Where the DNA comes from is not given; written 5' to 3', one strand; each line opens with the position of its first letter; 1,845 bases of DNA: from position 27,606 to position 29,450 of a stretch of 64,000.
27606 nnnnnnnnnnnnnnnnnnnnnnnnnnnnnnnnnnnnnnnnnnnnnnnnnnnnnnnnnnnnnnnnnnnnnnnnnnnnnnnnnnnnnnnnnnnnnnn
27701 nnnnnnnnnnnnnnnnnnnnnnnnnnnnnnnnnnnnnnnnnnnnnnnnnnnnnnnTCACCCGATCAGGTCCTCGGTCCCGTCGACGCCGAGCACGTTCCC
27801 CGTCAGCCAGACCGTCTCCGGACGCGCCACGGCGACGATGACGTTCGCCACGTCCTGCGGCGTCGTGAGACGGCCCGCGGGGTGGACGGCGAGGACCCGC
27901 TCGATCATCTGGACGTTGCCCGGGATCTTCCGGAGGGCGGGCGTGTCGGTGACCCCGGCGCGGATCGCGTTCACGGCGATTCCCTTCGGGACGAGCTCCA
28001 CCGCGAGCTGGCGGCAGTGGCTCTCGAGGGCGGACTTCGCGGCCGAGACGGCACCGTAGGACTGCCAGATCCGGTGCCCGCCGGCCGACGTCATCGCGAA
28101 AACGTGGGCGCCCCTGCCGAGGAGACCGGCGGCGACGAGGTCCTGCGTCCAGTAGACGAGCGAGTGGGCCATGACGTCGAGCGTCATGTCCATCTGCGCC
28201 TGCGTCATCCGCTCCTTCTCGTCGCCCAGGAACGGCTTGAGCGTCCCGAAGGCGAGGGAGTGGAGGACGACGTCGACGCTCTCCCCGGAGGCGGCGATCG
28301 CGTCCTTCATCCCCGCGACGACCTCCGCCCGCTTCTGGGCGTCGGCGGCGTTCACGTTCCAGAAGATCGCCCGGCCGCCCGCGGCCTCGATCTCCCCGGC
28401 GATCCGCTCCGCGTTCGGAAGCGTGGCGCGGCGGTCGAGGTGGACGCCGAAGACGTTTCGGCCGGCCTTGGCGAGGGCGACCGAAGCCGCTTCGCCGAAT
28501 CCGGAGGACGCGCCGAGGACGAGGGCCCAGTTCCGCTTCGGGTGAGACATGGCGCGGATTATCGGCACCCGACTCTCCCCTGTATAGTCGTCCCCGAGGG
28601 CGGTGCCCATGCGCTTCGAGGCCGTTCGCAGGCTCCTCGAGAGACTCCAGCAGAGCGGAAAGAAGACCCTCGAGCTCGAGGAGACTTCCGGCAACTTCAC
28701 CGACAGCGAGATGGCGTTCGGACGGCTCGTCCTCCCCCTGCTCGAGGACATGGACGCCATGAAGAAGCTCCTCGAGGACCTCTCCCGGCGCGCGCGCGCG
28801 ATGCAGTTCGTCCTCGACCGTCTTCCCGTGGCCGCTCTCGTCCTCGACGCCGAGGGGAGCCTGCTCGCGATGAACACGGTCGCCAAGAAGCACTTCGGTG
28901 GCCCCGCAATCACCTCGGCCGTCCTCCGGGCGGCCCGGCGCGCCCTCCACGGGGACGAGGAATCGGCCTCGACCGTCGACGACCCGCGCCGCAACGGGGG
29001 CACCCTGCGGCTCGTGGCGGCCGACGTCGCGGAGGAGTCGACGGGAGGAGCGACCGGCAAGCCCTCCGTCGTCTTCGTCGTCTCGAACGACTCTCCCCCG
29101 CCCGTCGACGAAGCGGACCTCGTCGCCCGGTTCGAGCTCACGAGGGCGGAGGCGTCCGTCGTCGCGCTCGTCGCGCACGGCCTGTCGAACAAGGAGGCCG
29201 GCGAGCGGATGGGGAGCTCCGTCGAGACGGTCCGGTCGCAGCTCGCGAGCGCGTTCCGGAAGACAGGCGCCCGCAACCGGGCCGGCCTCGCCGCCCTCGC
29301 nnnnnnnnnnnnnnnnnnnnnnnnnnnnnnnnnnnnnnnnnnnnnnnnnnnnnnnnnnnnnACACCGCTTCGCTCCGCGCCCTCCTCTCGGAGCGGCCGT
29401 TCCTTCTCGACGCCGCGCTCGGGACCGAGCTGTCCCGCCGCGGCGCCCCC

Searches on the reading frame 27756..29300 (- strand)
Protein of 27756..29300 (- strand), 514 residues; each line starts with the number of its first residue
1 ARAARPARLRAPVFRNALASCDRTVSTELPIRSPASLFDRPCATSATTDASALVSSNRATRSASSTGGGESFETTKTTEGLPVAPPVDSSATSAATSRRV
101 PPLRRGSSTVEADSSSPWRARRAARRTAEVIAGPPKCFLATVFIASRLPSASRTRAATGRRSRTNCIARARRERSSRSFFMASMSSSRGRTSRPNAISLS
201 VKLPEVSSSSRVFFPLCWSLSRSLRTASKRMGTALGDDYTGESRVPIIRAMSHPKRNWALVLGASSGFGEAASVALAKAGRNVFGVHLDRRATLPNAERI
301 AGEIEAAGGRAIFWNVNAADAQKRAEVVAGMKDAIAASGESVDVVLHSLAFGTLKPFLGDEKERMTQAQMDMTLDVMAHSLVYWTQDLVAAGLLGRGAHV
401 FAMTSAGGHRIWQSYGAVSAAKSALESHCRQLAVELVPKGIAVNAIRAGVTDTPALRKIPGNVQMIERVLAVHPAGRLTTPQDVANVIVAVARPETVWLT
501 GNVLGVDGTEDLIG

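Call 39: search_protein_families(library=pfam, proteins=[window:27756-29300:-], max_evalue=0.0001)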
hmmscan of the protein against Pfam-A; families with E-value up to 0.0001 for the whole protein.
window:27756-29300:- (514 aa): 2 families
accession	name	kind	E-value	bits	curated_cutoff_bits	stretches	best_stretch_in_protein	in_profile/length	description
PF13561.12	adh_short_C2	-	4e-41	141.6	27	1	263-508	1-233/236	Enoyl-(Acyl carrier protein) reductase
PF00106.31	adh_short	-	3.4e-22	79.3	26.6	1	258-459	2-190/195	short chain dehydrogenase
